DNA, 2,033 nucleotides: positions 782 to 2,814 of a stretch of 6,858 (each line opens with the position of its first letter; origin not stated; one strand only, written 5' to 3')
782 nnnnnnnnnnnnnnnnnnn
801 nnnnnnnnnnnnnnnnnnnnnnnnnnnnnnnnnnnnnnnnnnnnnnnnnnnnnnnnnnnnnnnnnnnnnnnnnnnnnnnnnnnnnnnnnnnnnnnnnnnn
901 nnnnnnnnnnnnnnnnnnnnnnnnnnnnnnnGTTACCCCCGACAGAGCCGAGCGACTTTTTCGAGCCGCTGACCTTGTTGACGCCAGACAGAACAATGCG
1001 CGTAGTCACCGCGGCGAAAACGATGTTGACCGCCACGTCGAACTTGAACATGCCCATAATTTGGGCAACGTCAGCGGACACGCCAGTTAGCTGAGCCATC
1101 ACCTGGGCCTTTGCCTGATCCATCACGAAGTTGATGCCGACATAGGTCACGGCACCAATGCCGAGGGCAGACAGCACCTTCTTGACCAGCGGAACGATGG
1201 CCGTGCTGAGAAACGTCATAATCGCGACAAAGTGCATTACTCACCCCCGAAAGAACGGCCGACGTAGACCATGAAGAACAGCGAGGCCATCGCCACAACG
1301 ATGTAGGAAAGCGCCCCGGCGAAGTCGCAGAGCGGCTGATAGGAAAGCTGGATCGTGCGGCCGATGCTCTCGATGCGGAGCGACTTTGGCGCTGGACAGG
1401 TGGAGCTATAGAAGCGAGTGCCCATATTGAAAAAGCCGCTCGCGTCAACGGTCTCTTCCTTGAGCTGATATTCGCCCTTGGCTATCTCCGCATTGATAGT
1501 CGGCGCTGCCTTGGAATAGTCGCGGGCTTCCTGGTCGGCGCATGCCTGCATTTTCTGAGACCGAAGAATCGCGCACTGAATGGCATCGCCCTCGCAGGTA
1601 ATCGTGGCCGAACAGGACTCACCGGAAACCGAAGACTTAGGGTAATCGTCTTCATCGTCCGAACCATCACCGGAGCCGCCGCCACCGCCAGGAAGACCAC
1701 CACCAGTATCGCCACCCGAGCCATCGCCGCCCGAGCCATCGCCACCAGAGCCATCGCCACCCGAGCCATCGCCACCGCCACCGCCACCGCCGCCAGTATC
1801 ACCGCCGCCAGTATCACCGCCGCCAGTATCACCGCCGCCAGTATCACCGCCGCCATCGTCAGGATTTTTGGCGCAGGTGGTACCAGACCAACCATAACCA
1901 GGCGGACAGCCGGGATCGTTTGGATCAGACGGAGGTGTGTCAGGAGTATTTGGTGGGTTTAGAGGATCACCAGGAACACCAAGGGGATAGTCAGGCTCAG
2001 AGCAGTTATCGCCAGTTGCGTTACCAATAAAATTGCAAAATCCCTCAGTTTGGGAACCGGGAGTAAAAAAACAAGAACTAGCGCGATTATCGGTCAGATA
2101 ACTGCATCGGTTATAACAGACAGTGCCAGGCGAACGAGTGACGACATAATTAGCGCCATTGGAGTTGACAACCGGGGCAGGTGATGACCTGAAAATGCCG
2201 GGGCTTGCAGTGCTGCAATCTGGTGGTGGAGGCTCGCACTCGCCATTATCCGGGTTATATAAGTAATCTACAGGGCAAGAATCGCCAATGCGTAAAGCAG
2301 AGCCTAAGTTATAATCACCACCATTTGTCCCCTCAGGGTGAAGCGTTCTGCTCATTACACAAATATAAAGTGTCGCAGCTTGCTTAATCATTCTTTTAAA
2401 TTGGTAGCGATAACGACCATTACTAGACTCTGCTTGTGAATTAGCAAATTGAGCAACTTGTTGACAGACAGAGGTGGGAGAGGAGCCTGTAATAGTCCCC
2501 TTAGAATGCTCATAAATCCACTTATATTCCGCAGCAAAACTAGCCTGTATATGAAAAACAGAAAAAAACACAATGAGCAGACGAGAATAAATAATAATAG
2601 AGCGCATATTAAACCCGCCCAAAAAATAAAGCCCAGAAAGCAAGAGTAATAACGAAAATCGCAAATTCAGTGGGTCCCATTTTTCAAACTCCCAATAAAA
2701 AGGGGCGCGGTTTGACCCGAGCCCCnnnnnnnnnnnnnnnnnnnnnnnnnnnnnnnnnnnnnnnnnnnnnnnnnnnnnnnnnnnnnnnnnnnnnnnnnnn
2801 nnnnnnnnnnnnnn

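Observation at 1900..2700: Sharply bounded low-GC island covering the receptor-binding half of pIII and the 23-aa ORF: evidence for module swapping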

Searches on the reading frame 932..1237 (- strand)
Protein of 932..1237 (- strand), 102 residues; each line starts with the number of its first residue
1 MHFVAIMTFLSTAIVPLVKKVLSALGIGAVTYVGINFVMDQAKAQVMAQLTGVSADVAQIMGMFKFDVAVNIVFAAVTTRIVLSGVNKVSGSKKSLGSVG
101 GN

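Call 39: search_protein_families(library=pfam, proteins=[window:932-1237:-], max_evalue=0.1)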
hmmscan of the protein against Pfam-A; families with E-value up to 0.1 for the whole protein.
seq(102 aa): 1 family
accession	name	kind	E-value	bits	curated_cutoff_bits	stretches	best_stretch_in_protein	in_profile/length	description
PF10734.14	DUF2523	-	2.3e-19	70.1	22.1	1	6-84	1-79/80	Protein of unknown function (DUF2523)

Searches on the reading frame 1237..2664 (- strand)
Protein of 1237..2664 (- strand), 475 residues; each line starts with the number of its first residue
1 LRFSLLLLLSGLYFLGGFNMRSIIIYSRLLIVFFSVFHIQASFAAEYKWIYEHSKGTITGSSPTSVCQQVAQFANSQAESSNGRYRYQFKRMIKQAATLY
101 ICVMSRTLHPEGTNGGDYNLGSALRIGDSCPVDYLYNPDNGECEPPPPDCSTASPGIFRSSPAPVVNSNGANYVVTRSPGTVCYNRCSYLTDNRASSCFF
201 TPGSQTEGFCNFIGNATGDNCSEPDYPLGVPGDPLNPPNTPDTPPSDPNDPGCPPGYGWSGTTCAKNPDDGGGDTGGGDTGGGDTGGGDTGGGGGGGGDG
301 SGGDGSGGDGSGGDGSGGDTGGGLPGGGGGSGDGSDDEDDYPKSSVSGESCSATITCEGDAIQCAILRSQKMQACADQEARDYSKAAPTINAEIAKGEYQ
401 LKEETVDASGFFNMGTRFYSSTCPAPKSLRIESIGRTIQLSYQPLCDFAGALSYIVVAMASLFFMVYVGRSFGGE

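Call 39: search_protein_families(library=pfam, proteins=[window:1240-2607:-], max_evalue=0.1)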
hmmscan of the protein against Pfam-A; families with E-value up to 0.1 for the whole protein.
seq(456 aa): 1 family
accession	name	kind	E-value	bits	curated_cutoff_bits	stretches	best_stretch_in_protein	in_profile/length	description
PF05616.18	Neisseria_TspB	-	0.001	18.1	20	1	383-455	443-516/517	Neisseria meningitidis TspB protein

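Call 40: search_protein_families(library=phrogs, proteins=[window:1240-2607:-], max_evalue=0.1)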
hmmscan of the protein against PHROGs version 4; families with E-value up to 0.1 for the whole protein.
seq(456 aa): 11 families
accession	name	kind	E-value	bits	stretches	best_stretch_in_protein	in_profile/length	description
phrog_4352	-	unknown function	3.2e-95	320.8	1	11-454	4-479/479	-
phrog_815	-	unknown function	2.9e-56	192.4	1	10-444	7-412/420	-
phrog_11232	-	unknown function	9.9e-29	101.6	1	210-344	2-142/236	-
phrog_24790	-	unknown function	1.6e-14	54.9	1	141-340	115-317/439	-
phrog_20392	-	unknown function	4.3e-11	44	1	213-321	5-122/228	-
phrog_7568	-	unknown function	2.6e-09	38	1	392-444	365-419/433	-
phrog_19149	-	unknown function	4.4e-05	23.9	1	402-453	345-397/403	-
phrog_10432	-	unknown function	0.00042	20.8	1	261-443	177-348/356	-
phrog_13221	-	unknown function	0.00068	20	1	401-443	372-412/427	-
phrog_20131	-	unknown function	0.0011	18.8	1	379-444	326-391/403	-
phrog_4454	-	unknown function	0.0014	19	1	375-450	401-473/477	-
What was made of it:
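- On Inovirus G3P/CoaA-type attachment protein (Pf-like clade): phrog_4352, E = 3.2e-95 over residues 11-454 (call 40).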

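Call 67: find_encoding_contigs(protein=window:1237-2607:-, flank=8000, max_places=6)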
Protein window:1237-2607:- (456 aa): no gene with exactly this product is on record in the collection.

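Call 70: find_encoding_contigs(protein=window:1237-2664:-, flank=8000, max_places=6)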
Protein window:1237-2664:- (475 aa): no gene with exactly this product is on record in the collection.
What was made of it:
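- The window's g3p was not found in any other assembly (calls 67, 70), so this particular combination has been seen only once. The exact g3p product was not found in any other assembly (calls 67, 70).
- Tried and rejected: Exact-product look-ups of the 456-aa and 475-aa g3p in public assemblies found nothing (calls 67, 70).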

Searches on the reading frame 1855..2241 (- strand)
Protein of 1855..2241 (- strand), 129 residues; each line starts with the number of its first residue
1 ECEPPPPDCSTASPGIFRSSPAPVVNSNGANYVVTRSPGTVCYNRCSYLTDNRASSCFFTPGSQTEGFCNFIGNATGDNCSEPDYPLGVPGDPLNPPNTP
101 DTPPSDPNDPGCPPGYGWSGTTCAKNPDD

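Call 63: find_related_loci(query=window:1855-2241:-, collection=viral_contigs, flank=5000)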
Query seq(129 aa) (129 aa) in viral_contigs; peptide patterns used: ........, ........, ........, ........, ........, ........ (x = any residue, [..] = any of these).
172 stretches matched a pattern; 158 encode a relative of the query (tblastn E <= 1e-3); the best 80 are kept; 80 distinct loci.
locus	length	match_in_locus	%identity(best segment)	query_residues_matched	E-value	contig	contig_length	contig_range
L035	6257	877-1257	85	1-127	6e-71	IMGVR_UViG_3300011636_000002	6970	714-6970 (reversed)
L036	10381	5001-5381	84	1-127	2e-70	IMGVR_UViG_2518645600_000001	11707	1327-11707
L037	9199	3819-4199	84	1-127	3e-70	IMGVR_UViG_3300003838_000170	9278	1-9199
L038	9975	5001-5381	84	1-127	3e-70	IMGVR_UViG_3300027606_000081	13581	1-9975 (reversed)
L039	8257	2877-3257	83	1-127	1e-69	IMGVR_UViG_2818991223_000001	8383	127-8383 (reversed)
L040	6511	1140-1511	69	4-127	4e-55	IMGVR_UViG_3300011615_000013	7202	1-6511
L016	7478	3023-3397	66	2-129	5e-51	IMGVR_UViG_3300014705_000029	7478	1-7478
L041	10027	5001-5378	61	2-127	2e-50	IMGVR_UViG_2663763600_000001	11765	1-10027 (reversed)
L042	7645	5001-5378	57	1-126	2e-46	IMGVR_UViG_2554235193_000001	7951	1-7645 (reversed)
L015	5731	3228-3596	60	4-129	1e-44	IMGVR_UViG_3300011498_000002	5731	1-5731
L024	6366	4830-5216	58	1-129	3e-44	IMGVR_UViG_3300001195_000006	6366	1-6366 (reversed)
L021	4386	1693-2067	60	3-129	2e-44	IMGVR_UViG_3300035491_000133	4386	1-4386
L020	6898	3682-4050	61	4-129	9e-42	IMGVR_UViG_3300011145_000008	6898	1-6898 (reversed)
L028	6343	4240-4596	63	8-129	3e-41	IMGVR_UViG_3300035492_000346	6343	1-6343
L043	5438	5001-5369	57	4-129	1e-41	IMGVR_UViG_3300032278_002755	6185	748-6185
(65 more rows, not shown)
